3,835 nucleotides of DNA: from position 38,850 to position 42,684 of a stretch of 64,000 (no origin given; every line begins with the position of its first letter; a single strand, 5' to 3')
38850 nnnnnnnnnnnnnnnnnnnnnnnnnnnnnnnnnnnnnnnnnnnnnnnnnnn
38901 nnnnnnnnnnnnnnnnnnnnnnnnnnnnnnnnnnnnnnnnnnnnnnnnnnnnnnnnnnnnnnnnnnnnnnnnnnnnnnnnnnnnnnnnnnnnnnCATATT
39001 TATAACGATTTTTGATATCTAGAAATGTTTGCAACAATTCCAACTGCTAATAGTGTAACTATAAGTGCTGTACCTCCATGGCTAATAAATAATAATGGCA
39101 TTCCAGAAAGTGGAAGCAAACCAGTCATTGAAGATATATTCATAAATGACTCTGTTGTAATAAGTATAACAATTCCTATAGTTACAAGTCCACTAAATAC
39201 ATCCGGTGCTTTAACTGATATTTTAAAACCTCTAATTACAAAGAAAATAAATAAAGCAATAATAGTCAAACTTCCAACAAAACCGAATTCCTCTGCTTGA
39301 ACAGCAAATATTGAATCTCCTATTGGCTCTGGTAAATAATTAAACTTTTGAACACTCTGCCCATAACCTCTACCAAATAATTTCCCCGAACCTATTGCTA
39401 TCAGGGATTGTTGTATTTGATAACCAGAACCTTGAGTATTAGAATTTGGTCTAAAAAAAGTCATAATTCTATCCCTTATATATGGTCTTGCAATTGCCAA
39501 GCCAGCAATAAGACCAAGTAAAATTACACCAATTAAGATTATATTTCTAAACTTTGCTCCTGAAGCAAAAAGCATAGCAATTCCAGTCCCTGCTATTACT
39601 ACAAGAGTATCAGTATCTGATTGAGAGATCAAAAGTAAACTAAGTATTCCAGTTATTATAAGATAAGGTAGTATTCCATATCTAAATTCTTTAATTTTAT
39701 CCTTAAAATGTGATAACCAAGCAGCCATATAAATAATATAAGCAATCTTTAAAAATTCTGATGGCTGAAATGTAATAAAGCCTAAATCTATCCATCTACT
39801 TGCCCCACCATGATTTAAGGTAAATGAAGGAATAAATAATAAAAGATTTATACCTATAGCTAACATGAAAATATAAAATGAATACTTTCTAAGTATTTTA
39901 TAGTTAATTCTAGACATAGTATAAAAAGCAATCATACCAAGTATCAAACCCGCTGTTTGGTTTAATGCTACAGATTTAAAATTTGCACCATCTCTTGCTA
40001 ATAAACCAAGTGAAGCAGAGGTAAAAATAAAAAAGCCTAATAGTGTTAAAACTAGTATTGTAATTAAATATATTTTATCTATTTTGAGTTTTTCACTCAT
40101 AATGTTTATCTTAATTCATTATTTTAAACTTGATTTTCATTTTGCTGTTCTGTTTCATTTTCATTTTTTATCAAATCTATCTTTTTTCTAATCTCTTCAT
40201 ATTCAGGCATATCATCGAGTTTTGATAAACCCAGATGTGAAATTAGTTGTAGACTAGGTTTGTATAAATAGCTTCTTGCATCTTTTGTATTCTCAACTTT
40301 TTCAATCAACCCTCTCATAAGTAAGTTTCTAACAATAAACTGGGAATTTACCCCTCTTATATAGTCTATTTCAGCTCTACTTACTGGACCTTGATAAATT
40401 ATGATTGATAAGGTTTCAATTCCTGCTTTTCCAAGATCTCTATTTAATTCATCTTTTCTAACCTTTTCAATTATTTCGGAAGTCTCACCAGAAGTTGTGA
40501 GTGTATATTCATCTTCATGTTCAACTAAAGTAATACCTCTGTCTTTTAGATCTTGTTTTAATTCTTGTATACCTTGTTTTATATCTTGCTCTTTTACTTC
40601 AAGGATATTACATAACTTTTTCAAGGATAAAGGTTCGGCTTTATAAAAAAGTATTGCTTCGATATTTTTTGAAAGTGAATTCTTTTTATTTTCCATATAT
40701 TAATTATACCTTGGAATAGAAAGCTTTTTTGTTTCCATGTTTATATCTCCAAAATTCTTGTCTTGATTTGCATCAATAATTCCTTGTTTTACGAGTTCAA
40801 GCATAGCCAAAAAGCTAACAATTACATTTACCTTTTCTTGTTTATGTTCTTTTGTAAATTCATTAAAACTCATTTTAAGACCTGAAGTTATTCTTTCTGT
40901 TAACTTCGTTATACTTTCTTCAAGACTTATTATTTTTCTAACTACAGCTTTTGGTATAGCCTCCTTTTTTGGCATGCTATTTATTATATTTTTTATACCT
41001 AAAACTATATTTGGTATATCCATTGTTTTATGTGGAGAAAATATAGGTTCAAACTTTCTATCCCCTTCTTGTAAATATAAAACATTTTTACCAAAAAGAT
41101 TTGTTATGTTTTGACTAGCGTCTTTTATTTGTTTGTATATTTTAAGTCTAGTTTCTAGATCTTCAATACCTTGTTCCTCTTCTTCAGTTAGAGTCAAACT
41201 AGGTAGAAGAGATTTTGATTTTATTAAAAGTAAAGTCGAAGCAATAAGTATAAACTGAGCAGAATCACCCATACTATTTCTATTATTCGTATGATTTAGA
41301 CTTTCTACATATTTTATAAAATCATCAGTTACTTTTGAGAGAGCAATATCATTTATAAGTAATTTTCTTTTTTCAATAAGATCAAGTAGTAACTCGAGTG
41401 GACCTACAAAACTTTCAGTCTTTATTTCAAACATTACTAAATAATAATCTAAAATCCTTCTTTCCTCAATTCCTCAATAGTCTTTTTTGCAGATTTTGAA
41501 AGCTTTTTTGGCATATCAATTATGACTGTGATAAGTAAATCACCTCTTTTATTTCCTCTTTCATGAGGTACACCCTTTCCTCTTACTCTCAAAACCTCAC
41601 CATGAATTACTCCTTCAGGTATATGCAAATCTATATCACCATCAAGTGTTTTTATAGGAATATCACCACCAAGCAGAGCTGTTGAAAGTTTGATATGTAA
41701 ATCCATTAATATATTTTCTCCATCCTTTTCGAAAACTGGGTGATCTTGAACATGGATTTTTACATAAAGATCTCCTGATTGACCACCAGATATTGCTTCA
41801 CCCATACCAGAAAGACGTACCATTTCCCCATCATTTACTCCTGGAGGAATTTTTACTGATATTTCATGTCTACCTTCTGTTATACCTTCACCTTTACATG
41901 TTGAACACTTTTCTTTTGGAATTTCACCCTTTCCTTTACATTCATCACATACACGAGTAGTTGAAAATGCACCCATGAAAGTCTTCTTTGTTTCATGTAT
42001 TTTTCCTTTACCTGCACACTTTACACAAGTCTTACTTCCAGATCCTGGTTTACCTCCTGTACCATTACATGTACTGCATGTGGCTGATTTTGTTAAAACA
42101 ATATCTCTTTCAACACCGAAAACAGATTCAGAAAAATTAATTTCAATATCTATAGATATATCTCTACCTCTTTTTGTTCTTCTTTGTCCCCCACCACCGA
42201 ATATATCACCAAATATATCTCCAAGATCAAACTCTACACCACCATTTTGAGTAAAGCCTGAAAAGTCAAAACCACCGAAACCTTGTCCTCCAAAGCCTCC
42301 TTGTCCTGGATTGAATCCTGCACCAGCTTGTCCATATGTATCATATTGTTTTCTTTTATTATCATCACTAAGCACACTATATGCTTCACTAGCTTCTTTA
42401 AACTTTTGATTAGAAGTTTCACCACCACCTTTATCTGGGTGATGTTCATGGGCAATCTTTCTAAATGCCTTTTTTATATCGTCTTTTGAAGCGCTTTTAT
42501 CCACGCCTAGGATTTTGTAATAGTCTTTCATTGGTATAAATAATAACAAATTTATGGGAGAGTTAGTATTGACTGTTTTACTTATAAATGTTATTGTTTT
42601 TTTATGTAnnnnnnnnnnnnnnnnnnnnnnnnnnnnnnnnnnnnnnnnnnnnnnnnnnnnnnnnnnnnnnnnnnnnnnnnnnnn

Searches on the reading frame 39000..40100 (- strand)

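Call 7: search_protein_families(library=pfam, proteins=[window:39000-40100:-])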
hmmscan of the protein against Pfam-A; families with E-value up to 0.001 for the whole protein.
window:39000-40100:- (366 aa): 1 family
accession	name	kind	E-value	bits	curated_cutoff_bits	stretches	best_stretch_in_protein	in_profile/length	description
PF01098.24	FTSW_RODA_SPOVE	-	4.4e-95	319.1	26.4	1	11-364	4-355/356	Cell cycle protein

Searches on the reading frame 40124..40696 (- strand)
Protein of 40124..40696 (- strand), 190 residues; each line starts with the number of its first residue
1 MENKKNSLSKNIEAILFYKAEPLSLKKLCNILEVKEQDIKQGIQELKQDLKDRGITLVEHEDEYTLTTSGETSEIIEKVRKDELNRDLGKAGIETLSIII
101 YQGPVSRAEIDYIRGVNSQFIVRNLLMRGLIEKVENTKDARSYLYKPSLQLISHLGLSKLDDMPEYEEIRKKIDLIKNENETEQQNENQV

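Call 7: search_protein_families(library=pfam, proteins=[window:40124-40696:-])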
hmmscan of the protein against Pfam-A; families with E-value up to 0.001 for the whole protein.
window:40124-40696:- (190 aa): 1 family
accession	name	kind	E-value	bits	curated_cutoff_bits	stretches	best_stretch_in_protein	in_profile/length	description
PF04079.22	SMC_ScpB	-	7.1e-43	146.4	27.4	1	11-165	2-159/160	Segregation and condensation complex subunit ScpB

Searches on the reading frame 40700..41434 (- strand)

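Call 7: search_protein_families(library=pfam, proteins=[window:40700-41434:-])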
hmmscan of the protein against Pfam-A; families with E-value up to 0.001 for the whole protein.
window:40700-41434:- (244 aa): 1 family
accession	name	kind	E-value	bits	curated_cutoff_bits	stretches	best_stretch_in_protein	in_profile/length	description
PF02616.19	SMC_ScpA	-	3e-20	73.7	24.6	1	19-232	1-228/232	Segregation and condensation protein ScpA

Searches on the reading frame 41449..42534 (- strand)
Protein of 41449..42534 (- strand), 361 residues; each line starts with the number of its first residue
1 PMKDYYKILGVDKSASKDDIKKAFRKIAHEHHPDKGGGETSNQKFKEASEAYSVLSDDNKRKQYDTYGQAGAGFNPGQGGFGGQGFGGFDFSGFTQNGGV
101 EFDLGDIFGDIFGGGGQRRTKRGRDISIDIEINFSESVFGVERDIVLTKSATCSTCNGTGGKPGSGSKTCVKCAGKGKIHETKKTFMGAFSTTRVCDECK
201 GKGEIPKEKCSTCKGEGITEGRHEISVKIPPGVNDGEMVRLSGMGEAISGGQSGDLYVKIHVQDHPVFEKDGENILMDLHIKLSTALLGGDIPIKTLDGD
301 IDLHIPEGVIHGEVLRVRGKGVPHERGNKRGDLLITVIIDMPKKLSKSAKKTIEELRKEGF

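Call 7: search_protein_families(library=pfam, proteins=[window:41449-42534:-])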
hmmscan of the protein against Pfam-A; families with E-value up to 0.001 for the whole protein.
window:41449-42534:- (361 aa): 3 families
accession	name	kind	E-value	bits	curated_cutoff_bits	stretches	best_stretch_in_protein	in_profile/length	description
PF01556.23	DnaJ_C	-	3.2e-44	151.1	26.6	1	126-342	1-152/152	DnaJ C terminal domain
PF00226.36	DnaJ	-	8.6e-24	83.9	27.8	1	4-65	1-63/63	DnaJ domain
PF00684.25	DnaJ_CXXCXGXG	-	6.8e-14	52.3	32.7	1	153-217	1-65/65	DnaJ central domain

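Call 10: find_related_loci(query=window:41449-42534:-, collection=genome_contigs, flank=5000)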
Query window:41449-42534:- (361 aa) in genome_contigs; peptide patterns used: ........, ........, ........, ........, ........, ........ (x = any residue, [..] = any of these).
116 stretches matched a pattern; 40 encode a relative of the query (tblastn E <= 1e-3); 40 distinct loci.
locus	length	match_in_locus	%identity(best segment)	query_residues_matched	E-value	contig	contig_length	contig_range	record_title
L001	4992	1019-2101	97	1-361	0e+0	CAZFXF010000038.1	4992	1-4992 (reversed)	MAG TPA_asm: uncultured Candidatus Saccharibacteria bacterium isolate SRP278252_co2_127 genome assembly, contig: NODE_36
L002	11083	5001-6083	91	1-361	0e+0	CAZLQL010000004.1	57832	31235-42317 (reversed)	MAG TPA_asm: uncultured Candidatus Saccharibacteria bacterium isolate SRP219642_co4_43 genome assembly, contig: NODE_772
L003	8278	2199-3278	93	1-361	0e+0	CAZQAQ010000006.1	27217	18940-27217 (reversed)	MAG TPA_asm: uncultured Candidatus Saccharibacteria bacterium isolate SRP278252_co1_120 genome assembly, contig: NODE_28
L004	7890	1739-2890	61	1-361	2e-138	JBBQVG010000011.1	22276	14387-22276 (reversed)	MAG: Candidatus Paceibacteria bacterium isolate Co_metawrap_1985 Cmw_1985_k141_20267678_length_22276_cov_8.9986, whole g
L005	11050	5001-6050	59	3-360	8e-126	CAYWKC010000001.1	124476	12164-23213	MAG TPA_asm: uncultured Candidatus Saccharibacteria bacterium isolate SRP178699_co1_634 genome assembly, contig: NODE_69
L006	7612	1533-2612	54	3-361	1e-109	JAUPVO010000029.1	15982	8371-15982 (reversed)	MAG: Patescibacteria group bacterium isolate erpe_2018_sw_30hr_WHONDRS-SW48-000095_B_bin.69 scaffold_583430, whole genom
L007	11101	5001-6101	45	1-361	1e-95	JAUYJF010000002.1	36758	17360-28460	MAG: Candidatus Yanofskybacteria bacterium isolate C24_metabat.bin.125 C24_k141_718818, whole genome shotgun sequence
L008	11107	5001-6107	46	1-361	8e-92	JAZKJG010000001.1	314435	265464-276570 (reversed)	MAG: Patescibacteria group bacterium isolate ADI_DC_SW_02_SPN_11032020-bin093_1 DCSW02SPN_B093_1_000000000001, whole gen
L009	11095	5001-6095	43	4-360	2e-90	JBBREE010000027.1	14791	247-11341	MAG: Candidatus Moraniibacteriota bacterium isolate Co_metawrap_2488 Cmw_2488_k141_4403743_length_14791_cov_8.0000, whol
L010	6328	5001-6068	42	1-361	4e-90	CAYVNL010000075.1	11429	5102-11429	MAG TPA_asm: uncultured Candidatus Saccharibacteria bacterium isolate SRP067234_co1_44 genome assembly, contig: k99_4442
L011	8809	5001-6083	45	4-359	2e-89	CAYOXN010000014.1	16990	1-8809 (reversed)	MAG TPA_asm: uncultured Candidatus Saccharibacteria bacterium isolate SRP286056_co1_736 genome assembly, contig: NODE_40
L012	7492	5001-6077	54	3-361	1e-115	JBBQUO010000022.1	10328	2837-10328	MAG: Candidatus Paceibacteria bacterium isolate Co_metawrap_1931 Cmw_1931_k141_26927468_length_10328_cov_8.0000, whole g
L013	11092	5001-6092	43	3-361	1e-83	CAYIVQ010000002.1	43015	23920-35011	MAG TPA_asm: uncultured Candidatus Saccharibacteria bacterium isolate ERP119705_co8_44 genome assembly, contig: NODE_561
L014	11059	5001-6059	40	1-348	5e-82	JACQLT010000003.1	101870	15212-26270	MAG: Parcubacteria group bacterium isolate NC_groundwater_1210_Ag_S-0.1um_50_592 S_p1_S3_coassembly_k141_219755, whole g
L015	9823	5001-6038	39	1-360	9e-82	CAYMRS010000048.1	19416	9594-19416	MAG TPA_asm: uncultured Nitrospiraceae bacterium isolate binchicken_co266_261 genome assembly, contig: NODE_4571_length_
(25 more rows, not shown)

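Call 40: find_encoding_contigs(protein=window:41449-42531:-, flank=6000, max_places=10)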
Protein window:41449-42531:- (360 aa): no gene with exactly this product is on record in the collection.

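Call 70: find_homologous_proteins(query=window:41449-42531:-, max_evalue=1e-100)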
Query window:41449-42531:- (360 aa): 4804 proteins with E <= 1e-100 among 8000 candidates; the best 120 are listed.
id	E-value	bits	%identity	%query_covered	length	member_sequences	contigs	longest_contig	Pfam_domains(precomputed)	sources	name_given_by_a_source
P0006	1.2e-231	787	96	100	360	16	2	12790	PF00226.37,PF00684.26,PF01556.24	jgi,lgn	jgi:molecular chaperone DnaJ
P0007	4.3e-171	587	71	100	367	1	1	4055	PF00226.37,PF00684.26,PF01556.24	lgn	-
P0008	6.5e-162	557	66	100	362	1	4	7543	PF00226.37,PF00684.26,PF01556.24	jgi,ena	-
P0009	6.0e-157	541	66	100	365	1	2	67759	PF00226.37,PF00684.26,PF01556.24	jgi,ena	-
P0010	6.7e-157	541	66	100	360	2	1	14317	PF00226.37,PF00684.26,PF01556.24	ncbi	-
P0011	7.8e-157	540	63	100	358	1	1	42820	PF00226.37,PF00684.26,PF01556.24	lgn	-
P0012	1.4e-156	540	68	100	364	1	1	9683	PF00226.37,PF00684.26,PF01556.24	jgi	jgi:molecular chaperone DnaJ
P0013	1.5e-155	536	66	100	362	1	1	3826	PF00226.37,PF00684.26,PF01556.24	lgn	-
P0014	5.0e-155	534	65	100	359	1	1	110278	PF00226.37,PF27659.1,PF15777.11,PF00684.26,PF01556.24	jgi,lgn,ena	-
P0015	7.3e-155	534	65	100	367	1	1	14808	PF00226.37,PF00684.26,PF01556.24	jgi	-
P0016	1.7e-154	533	62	100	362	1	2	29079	PF00226.37,PF00684.26,PF01556.24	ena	-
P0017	4.6e-154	531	67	100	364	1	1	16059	PF00226.37,PF00684.26,PF01556.24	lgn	-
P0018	1.1e-153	530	65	100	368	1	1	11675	PF00226.37,PF00684.26,PF01556.24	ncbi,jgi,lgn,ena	ncbi:MAG: molecular chaperone DnaJ [Candidatus Paceibacterota bacterium]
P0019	1.4e-153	530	65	100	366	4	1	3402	PF00226.37,PF00684.26,PF01556.24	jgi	jgi:molecular chaperone DnaJ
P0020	4.1e-153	528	63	100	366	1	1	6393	PF00226.37,PF00684.26,PF01556.24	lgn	-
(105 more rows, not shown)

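Call 71: list_cluster_members(proteins=[P0006])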
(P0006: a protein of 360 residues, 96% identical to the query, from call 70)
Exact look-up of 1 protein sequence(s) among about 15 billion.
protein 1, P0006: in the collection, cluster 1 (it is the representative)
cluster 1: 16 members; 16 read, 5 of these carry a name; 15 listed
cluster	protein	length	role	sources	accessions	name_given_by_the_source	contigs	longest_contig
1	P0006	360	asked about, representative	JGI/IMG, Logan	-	molecular chaperone DnaJ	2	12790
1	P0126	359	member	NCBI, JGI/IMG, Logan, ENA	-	molecular chaperone DnaJ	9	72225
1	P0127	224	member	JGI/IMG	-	molecular chaperone DnaJ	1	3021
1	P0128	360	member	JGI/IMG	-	molecular chaperone DnaJ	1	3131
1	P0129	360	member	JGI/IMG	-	molecular chaperone DnaJ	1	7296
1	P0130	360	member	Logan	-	-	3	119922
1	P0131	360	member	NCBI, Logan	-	-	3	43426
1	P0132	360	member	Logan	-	-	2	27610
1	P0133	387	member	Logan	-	-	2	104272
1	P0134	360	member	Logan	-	-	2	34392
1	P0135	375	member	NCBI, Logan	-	-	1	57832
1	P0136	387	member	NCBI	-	-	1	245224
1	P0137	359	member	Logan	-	-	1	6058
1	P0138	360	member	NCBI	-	-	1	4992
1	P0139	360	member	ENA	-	-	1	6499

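Call 73: find_encoding_contigs(protein=P0006, flank=6000, max_places=6)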
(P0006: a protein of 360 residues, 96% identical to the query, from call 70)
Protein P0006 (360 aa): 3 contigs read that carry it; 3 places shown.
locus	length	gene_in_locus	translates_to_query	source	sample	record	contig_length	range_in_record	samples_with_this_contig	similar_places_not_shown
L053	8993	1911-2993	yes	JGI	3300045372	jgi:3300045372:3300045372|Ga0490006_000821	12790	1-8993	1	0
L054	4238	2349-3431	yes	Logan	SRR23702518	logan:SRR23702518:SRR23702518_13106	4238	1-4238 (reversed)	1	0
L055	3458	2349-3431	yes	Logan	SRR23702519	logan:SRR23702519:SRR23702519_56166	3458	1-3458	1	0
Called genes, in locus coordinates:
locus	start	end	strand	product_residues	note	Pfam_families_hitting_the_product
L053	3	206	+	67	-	?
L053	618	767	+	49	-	-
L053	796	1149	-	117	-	-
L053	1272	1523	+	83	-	-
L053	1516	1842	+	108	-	PF02452:PemK_toxin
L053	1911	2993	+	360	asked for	PF00226:DnaJ, PF01556:DnaJ_C, PF00684:DnaJ_CXXCXGXG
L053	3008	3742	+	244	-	PF02616:SMC_ScpA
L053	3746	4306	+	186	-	PF04079:SMC_ScpB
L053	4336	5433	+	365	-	PF01098:FTSW_RODA_SPOVE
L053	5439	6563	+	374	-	PF03033:Glyco_transf_28, PF04101:Glyco_tran_28_C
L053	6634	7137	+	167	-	PF23951:DUF7282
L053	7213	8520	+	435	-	PF00749:tRNA-synt_1c, PF19269:Anticodon_2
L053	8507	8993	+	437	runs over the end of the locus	PF10473:CENP-F_leu_zip (weak), PF25994:HH_AprE (weak), PF01551:Peptidase_M23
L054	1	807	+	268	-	?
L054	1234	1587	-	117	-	-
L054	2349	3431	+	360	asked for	PF00226:DnaJ, PF01556:DnaJ_C, PF00684:DnaJ_CXXCXGXG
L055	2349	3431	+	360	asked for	PF00226:DnaJ, PF01556:DnaJ_C, PF00684:DnaJ_CXXCXGXG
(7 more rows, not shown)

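Call 74: find_encoding_contigs(protein=P0130, flank=6000, max_places=6)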
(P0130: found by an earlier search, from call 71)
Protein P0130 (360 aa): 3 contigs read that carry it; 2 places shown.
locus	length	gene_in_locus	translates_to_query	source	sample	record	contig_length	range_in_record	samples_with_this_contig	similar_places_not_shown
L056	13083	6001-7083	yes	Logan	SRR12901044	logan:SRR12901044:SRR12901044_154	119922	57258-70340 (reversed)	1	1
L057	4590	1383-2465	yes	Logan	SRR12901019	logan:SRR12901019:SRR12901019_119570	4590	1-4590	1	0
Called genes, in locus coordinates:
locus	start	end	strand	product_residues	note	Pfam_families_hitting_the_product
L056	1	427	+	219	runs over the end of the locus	PF01025:GrpE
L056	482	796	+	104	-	-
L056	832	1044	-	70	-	-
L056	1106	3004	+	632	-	PF00012:HSP70, PF06723:MreB_Mbl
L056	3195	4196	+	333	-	PF13310:Virulence_RhuM, PF02661:Fic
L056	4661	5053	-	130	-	-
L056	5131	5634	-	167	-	-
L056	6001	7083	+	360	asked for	PF00226:DnaJ, PF01556:DnaJ_C, PF00684:DnaJ_CXXCXGXG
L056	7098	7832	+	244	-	PF02616:SMC_ScpA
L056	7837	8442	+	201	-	PF04079:SMC_ScpB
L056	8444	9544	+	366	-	PF01098:FTSW_RODA_SPOVE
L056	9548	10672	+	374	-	PF03033:Glyco_transf_28, PF04101:Glyco_tran_28_C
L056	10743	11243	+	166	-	PF23951:DUF7282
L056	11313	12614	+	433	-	PF00749:tRNA-synt_1c, PF19269:Anticodon_2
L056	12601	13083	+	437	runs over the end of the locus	PF01551:Peptidase_M23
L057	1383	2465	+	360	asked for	PF00226:DnaJ, PF01556:DnaJ_C, PF00684:DnaJ_CXXCXGXG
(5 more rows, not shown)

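Call 75: find_encoding_contigs(protein=P0136, flank=6000, max_places=6)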
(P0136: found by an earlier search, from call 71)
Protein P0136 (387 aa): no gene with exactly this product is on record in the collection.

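Call 78: find_encoding_contigs(protein=P0134, flank=6000, max_places=6)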
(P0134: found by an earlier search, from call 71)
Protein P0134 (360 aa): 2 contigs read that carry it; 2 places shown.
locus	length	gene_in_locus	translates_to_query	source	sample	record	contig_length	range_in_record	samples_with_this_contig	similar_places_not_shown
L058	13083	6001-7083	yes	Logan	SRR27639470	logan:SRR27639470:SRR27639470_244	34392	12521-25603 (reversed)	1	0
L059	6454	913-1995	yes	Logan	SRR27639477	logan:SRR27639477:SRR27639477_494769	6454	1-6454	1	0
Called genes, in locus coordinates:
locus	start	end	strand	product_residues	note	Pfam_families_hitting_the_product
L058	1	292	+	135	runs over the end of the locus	PF00380:Ribosomal_S9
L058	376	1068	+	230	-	-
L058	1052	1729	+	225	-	PF01025:GrpE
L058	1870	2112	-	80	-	-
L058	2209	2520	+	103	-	-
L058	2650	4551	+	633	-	PF00012:HSP70, PF06723:MreB_Mbl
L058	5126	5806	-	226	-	-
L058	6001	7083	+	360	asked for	PF00226:DnaJ, PF01556:DnaJ_C, PF00684:DnaJ_CXXCXGXG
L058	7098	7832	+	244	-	PF02616:SMC_ScpA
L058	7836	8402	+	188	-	PF04079:SMC_ScpB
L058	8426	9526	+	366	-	PF01098:FTSW_RODA_SPOVE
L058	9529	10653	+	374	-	PF03033:Glyco_transf_28, PF04101:Glyco_tran_28_C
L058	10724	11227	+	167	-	PF23951:DUF7282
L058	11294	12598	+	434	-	PF00749:tRNA-synt_1c, PF19269:Anticodon_2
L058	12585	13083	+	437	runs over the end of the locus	PF10473:CENP-F_leu_zip (weak), PF25994:HH_AprE (weak), PF01551:Peptidase_M23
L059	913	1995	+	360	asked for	PF00226:DnaJ, PF01556:DnaJ_C, PF00684:DnaJ_CXXCXGXG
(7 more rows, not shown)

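Call 79: find_encoding_contigs(protein=P0132, flank=6000, max_places=6)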
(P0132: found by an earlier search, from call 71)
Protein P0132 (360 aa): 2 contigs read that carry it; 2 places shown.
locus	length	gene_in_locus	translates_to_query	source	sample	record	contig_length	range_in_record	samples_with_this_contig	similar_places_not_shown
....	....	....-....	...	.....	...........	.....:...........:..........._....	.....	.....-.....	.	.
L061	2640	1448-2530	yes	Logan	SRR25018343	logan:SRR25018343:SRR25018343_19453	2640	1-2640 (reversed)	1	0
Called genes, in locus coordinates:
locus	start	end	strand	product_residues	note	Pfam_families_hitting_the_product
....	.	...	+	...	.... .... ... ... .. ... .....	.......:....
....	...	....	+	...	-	-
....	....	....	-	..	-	-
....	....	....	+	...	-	-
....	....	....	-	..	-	-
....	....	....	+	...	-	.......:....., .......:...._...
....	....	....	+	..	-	-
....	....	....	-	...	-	-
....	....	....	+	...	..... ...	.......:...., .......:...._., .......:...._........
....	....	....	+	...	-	?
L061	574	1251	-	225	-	-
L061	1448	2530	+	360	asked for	PF00226:DnaJ, PF01556:DnaJ_C, PF00684:DnaJ_CXXCXGXG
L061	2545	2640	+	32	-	?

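Call 80: find_encoding_contigs(protein=P0133, flank=6000, max_places=6)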
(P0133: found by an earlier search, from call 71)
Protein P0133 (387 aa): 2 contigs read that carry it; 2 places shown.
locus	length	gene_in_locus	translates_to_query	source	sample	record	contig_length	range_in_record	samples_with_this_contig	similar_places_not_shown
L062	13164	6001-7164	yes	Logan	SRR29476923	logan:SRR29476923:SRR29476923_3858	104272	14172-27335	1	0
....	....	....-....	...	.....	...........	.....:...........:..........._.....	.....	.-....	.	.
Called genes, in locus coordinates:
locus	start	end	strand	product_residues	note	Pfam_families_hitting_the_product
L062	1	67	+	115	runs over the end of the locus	PF00572:Ribosomal_L13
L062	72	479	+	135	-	PF00380:Ribosomal_S9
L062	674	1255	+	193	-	-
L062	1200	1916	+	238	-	PF01025:GrpE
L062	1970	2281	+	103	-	-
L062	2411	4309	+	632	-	PF00012:HSP70, PF06723:MreB_Mbl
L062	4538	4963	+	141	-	PF13310:Virulence_RhuM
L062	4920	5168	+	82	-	PF02661:Fic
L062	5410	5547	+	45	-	-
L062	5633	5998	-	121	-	-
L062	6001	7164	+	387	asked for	PF00226:DnaJ, PF01556:DnaJ_C, PF00684:DnaJ_CXXCXGXG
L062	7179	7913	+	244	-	PF02616:SMC_ScpA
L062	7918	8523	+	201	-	PF04079:SMC_ScpB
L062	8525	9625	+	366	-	PF01098:FTSW_RODA_SPOVE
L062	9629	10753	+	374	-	PF03033:Glyco_transf_28, PF04101:Glyco_tran_28_C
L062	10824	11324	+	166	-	PF23951:DUF7282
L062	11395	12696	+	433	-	PF00749:tRNA-synt_1c, PF19269:Anticodon_2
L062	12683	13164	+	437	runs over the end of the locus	PF01551:Peptidase_M23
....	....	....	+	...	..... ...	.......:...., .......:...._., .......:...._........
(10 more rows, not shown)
